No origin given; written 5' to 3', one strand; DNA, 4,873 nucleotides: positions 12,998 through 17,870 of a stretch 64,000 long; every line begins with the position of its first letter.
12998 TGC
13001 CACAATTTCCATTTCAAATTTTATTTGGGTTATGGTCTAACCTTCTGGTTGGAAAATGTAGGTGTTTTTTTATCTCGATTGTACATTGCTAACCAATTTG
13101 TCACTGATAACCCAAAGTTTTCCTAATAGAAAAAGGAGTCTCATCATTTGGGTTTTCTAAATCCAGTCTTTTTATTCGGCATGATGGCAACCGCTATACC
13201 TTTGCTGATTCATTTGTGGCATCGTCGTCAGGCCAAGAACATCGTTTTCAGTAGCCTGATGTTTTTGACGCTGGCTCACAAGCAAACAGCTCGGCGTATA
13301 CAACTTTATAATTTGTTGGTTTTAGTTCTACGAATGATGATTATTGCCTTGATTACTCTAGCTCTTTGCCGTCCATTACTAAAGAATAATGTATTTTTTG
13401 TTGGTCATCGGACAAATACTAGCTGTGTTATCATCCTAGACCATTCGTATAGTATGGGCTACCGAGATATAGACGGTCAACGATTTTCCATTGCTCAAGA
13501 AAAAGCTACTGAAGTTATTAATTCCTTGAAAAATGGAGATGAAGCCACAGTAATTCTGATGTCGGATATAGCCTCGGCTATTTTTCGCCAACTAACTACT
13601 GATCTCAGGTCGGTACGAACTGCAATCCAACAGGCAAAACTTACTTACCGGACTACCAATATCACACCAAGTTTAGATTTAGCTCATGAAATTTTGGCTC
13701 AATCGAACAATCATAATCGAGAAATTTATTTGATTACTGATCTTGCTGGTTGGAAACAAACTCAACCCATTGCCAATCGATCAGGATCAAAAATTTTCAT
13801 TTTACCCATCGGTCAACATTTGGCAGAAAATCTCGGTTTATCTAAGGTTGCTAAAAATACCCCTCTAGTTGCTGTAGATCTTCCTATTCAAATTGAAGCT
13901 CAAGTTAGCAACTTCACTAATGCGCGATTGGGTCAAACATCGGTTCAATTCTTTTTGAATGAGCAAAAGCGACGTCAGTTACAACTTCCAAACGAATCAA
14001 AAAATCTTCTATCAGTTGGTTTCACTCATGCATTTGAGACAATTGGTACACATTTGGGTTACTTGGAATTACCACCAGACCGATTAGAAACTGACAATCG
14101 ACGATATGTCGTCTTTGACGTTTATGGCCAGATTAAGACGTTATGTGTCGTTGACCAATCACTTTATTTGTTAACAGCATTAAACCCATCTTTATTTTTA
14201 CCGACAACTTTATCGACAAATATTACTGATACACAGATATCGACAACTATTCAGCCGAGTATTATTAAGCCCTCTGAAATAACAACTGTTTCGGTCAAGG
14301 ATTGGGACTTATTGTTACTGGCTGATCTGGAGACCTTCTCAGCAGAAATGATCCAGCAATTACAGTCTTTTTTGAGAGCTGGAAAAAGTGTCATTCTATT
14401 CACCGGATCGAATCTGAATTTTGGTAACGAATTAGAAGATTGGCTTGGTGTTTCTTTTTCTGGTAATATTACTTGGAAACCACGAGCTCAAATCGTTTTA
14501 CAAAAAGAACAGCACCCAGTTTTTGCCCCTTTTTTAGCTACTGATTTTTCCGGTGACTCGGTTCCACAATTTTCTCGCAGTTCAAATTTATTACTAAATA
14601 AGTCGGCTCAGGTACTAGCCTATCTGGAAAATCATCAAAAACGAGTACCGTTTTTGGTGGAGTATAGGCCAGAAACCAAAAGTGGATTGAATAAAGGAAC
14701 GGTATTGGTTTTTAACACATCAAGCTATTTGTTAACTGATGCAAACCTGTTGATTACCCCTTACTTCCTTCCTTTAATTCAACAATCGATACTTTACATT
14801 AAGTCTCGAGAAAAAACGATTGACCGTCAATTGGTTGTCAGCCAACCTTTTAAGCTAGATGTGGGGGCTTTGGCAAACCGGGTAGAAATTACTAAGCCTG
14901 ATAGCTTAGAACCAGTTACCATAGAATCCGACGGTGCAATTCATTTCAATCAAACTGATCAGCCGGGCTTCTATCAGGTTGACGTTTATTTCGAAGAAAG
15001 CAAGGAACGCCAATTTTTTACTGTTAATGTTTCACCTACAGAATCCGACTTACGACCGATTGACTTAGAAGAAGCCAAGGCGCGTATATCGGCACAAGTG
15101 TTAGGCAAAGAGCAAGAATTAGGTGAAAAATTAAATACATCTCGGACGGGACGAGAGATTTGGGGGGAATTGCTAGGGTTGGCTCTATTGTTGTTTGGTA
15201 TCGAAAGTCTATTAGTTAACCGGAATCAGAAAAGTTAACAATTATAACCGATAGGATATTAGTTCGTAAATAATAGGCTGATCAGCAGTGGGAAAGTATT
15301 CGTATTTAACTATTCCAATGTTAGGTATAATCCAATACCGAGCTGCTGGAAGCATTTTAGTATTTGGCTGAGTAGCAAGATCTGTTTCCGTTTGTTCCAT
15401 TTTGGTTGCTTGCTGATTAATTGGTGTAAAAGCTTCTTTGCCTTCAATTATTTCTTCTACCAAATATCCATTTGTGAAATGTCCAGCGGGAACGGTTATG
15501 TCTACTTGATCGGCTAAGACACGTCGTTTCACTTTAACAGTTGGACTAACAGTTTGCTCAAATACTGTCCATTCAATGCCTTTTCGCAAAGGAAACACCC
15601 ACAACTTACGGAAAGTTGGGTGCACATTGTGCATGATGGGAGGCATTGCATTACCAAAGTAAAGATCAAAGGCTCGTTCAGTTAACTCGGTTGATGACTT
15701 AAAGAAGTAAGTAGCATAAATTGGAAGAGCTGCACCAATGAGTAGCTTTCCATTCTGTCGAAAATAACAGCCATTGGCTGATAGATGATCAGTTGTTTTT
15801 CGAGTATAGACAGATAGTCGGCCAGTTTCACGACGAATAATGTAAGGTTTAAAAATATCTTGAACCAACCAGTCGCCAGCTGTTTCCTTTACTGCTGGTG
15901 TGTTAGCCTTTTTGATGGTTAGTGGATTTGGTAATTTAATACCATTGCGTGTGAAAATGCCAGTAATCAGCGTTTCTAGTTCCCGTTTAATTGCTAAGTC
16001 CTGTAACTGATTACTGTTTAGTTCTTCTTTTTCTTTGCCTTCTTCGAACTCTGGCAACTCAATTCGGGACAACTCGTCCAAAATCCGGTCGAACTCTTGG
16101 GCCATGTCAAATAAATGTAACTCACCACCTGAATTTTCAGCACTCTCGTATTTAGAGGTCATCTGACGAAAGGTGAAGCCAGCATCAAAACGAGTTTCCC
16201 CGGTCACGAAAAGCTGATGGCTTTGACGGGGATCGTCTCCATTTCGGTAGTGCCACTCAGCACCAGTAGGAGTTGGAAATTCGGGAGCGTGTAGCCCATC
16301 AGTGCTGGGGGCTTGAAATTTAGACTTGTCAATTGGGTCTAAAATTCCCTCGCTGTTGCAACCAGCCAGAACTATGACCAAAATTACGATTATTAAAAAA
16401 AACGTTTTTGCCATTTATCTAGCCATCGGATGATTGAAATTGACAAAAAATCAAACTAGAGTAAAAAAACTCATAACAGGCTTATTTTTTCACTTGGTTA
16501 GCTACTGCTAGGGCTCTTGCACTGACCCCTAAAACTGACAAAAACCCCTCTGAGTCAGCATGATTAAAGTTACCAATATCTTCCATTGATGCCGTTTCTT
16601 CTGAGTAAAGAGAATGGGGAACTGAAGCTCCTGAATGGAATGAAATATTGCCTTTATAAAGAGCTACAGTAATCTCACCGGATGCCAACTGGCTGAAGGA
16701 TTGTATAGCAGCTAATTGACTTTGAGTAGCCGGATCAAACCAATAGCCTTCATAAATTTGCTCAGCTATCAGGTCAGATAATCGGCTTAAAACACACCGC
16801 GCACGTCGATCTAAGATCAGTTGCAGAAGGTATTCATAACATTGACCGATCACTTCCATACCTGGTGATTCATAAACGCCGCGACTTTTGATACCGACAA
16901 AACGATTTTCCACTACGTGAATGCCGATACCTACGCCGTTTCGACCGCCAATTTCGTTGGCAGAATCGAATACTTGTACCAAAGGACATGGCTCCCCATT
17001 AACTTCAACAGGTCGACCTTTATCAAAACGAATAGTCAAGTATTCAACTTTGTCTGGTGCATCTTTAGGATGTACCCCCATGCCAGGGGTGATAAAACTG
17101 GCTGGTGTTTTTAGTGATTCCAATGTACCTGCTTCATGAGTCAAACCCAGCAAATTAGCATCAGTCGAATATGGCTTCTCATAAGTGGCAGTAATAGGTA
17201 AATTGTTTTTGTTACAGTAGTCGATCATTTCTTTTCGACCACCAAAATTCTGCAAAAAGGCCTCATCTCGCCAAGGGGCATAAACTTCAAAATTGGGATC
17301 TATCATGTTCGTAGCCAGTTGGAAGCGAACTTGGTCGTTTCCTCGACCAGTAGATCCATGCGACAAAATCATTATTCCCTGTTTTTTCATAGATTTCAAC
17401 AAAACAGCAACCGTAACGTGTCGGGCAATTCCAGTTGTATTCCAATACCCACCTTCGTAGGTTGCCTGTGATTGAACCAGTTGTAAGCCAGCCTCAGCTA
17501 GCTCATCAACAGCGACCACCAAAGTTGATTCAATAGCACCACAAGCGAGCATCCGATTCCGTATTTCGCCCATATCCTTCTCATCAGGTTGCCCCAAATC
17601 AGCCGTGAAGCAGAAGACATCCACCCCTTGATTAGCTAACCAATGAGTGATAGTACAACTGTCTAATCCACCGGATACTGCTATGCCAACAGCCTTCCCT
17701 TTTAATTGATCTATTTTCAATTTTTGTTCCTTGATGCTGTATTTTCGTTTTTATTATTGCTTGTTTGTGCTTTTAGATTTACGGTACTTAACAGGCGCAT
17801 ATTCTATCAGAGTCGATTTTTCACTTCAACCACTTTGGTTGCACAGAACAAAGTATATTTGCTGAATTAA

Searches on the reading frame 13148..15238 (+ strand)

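Call 28: search_protein_families(library=ncbifam, proteins=[window:13148-15238:+], max_evalue=0.00001)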
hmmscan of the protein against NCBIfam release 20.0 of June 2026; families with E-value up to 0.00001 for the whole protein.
window:13148-15238:+ (696 aa): 2 families
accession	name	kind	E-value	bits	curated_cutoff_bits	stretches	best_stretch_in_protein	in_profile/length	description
TIGR02226.1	two_anch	domain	8.8e-18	64.4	23.05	1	1-80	1-80/82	N-terminal double-transmembrane domain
NF010238.0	PRK13685.1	subfamily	2.7e-07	30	432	1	6-170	17-175/335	hypothetical protein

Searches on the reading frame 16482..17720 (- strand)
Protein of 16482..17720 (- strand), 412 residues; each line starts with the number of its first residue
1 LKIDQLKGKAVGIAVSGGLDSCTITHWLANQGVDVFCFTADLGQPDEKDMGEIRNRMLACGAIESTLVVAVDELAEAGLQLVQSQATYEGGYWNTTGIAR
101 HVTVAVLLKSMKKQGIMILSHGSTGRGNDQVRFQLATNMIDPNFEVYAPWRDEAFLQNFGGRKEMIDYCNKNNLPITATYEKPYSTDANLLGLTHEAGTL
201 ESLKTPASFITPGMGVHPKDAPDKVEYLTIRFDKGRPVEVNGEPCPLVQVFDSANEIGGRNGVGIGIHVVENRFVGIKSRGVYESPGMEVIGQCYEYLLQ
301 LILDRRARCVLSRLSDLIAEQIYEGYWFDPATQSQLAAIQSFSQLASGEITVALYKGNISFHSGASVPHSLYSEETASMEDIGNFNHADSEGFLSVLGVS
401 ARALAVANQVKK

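Call 29: search_protein_families(library=ncbifam, proteins=[window:16482-17720:-], max_evalue=0.00001)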
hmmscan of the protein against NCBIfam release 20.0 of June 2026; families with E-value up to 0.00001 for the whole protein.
window:16482-17720:- (412 aa): 6 families
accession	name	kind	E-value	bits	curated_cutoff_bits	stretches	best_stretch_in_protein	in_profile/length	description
TIGR00032.1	argG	equivalog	2.1e-103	346.7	268.2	1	11-403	2-388/394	argininosuccinate synthase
NF001770.0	PRK00509.1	equivalog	4.5e-103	345.4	334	1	9-408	5-398/401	argininosuccinate synthase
NF003779.0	PRK05370.1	equivalog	8.2e-84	282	657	1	7-389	10-401/448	argininosuccinate synthase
NF010392.0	PRK13820.1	equivalog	2.7e-63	214.3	512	1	9-405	3-389/395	argininosuccinate synthase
NF003385.0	PRK04527.1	equivalog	3.7e-48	164.1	603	1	9-409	4-397/401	argininosuccinate synthase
NF038212.1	argG_rel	exception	2e-20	73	425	1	14-363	20-360/381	argininosuccinate synthase-related protein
